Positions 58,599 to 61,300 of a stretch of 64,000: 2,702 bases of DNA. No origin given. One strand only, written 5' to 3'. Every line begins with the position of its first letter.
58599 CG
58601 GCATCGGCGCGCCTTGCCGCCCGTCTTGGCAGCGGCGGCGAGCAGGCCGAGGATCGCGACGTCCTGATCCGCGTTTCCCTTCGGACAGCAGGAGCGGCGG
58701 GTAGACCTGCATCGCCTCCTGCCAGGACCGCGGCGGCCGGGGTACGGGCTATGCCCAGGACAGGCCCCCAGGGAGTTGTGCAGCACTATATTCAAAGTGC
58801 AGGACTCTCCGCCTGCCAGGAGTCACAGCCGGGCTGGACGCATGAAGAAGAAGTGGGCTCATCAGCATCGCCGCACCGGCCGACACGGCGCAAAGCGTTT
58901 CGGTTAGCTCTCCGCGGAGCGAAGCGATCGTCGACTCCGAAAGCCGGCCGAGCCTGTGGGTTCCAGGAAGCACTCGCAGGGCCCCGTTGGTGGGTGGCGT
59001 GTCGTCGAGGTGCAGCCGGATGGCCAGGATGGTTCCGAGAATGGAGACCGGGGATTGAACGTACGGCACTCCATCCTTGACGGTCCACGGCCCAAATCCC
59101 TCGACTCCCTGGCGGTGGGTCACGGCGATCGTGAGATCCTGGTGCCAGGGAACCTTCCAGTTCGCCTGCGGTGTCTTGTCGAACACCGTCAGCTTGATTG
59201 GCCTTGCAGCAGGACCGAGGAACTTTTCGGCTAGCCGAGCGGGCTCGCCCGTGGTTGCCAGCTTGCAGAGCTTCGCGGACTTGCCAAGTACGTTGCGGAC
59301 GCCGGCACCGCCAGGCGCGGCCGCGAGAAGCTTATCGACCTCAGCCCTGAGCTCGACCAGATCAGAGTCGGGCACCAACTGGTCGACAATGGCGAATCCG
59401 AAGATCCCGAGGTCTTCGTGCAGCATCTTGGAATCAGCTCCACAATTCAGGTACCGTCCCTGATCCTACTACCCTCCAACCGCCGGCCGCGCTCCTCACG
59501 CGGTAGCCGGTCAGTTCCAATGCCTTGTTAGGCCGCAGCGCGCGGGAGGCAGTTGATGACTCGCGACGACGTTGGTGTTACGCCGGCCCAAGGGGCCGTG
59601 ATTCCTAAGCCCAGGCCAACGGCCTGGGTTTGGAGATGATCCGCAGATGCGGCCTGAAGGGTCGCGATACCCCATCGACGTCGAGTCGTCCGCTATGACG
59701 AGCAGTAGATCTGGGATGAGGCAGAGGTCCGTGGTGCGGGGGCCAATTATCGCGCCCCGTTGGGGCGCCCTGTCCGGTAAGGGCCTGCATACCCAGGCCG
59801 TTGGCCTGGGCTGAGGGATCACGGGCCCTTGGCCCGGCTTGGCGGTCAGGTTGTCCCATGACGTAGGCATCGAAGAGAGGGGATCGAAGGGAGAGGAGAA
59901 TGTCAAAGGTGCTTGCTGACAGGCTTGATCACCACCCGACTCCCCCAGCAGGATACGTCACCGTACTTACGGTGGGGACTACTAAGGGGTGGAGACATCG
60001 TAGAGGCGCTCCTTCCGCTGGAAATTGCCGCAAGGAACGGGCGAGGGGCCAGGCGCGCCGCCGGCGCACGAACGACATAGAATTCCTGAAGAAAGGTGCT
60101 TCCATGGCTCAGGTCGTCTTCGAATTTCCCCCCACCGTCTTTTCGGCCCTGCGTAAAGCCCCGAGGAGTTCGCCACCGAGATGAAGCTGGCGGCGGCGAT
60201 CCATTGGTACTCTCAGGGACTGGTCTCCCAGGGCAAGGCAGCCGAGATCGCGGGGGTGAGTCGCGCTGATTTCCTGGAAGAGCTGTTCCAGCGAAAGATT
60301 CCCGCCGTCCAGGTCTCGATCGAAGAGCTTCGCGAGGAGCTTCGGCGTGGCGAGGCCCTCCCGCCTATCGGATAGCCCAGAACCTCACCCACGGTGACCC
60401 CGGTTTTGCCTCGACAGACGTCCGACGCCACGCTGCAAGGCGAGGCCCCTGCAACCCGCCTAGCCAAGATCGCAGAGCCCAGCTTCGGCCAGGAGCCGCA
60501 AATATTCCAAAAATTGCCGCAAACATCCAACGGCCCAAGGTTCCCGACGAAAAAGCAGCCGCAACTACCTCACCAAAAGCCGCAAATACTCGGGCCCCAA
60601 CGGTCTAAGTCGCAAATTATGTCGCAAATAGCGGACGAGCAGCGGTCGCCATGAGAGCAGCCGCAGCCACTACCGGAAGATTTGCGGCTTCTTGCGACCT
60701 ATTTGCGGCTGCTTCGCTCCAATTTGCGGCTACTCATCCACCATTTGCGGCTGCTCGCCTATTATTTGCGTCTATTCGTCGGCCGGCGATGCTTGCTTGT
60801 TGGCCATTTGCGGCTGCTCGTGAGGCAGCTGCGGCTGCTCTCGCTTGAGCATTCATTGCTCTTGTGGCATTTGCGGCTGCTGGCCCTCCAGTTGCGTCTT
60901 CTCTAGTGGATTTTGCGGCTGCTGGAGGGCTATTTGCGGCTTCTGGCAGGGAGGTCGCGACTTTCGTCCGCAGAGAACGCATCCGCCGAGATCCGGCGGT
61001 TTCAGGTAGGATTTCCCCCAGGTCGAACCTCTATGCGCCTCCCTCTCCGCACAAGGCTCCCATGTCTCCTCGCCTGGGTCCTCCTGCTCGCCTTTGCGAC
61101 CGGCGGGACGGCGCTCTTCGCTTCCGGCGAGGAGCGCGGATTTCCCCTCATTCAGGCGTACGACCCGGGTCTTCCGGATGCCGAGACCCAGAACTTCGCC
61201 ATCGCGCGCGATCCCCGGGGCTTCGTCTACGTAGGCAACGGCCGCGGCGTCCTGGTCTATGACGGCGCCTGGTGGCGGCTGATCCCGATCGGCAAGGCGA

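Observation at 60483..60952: Strictly 21-bp-phased repeat array in two inverted arms, upstream of a diguanylate cyclase gene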

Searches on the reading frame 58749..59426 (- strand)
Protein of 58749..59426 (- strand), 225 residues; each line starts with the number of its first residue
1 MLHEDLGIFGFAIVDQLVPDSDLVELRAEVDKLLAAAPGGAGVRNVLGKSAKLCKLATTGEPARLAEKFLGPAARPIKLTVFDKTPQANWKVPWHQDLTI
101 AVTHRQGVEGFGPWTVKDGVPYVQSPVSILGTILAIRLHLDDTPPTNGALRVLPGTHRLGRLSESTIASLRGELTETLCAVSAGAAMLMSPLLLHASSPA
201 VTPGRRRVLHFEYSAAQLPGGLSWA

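Call 10: search_protein_families(library=pfam, proteins=[window:58749-59426:-], max_evalue=0.01)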
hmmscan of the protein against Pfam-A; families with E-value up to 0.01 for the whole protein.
window:58749-59426:- (225 aa): 1 family
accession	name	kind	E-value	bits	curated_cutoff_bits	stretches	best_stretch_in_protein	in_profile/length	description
PF05721.19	PhyH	-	8.7e-16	59.3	22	1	10-208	5-213/213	Phytanoyl-CoA dioxygenase (PhyH)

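Call 16: find_encoding_contigs(protein=window:58749-59426:-, flank=10000, max_places=10)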
Protein window:58749-59426:- (225 aa): 1 contig read that carries it; 1 place shown.
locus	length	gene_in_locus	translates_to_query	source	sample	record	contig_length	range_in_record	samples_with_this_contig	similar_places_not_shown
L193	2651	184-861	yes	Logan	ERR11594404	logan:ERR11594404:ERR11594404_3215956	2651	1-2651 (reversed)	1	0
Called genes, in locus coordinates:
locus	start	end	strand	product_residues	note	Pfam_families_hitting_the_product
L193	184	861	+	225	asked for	PF05721:PhyH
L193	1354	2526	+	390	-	-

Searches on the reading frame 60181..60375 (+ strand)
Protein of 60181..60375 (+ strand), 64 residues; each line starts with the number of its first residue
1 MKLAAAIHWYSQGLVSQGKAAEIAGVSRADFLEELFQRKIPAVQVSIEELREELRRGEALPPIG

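Call 10: search_protein_families(library=pfam, proteins=[window:60181-60375:+], max_evalue=0.01)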
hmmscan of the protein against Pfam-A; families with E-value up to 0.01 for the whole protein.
window:60181-60375:+ (64 aa): 2 families
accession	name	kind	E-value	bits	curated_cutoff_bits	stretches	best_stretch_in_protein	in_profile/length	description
PF03683.19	UPF0175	-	2.4e-19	69.2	27.9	1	1-55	20-74/75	Uncharacterised protein family (UPF0175)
PF05225.22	HTH_psq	-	0.0066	16.6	20.4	1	2-39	4-40/45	helix-turn-helix, Psq domain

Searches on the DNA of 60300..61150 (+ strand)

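Call 27: search_rna_families(source=window, start=60300, end=61150, threshold=evalue, max_evalue=10)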
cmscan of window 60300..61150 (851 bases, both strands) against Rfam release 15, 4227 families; matches with E-value up to 10: 8.
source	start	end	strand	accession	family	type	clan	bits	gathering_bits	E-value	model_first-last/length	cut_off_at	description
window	60655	60714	+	RF02468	Ms_IGR-4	Gene; sRNA;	-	17.4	55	4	1-38/38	no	Mycobacterium sRNA Ms_IGR-4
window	61066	61134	-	RF03170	c-di-GMP-II-GCG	Cis-reg; riboswitch;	CL00127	17.3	47.9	4.8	1-85/85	no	c-di-GMP-II-GCG riboswitch aptamer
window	60876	60933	-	RF01537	TB11Cs2H1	Gene; snRNA; snoRNA; HACA-box;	-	15.9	40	3.5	1-70/70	no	Trypanosomatid snoRNA TB11Cs2H1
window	60322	60361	-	RF01688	Actino-pnp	Cis-reg;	-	14.1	47.7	9.6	1-63/63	no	Actino-pnp RNA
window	60464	60494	-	RF04308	HCV_SL2531-SL2549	Cis-reg;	-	13.4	56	6.5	1-72/72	no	Hepatitis C virus stem-loop SL2531 and SL2549AU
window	60820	60888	+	RF01390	isrG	Gene; sRNA;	-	12.3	100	0.72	1-279/279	no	isrG Hfq binding RNA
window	60320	60337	+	RF02133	HOXB13-AS1_2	Gene; lncRNA;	-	11.9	40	5.7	62-81/81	no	HOXB13 antisense RNA 1 conserved region 2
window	60640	60869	+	RF01877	MIAT_exon5_3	Gene; lncRNA;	-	8.3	90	1.9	1-382/382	no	Myocardial infarction associated transcript exon 5 conserved region 3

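Call 67: search_dna_similar(query=window:60480-60990:+, collection=plasmids, mode=distant, max_evalue=0.001, max_rows=15)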
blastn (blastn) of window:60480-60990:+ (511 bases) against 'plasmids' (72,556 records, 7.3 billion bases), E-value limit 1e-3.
No match.

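Call 68: search_dna_similar(query=window:60480-60990:+, collection=phages, mode=distant, max_evalue=0.001, max_rows=15)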
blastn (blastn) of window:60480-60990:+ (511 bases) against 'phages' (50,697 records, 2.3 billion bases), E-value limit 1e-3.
No match.
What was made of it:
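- On Iteron-type plasmid origin: blastn against 72,556 plasmids and 50,697 phages: no match (calls 67, 68)
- No BLAST match in plasmid or phage collections (calls 67, 68).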
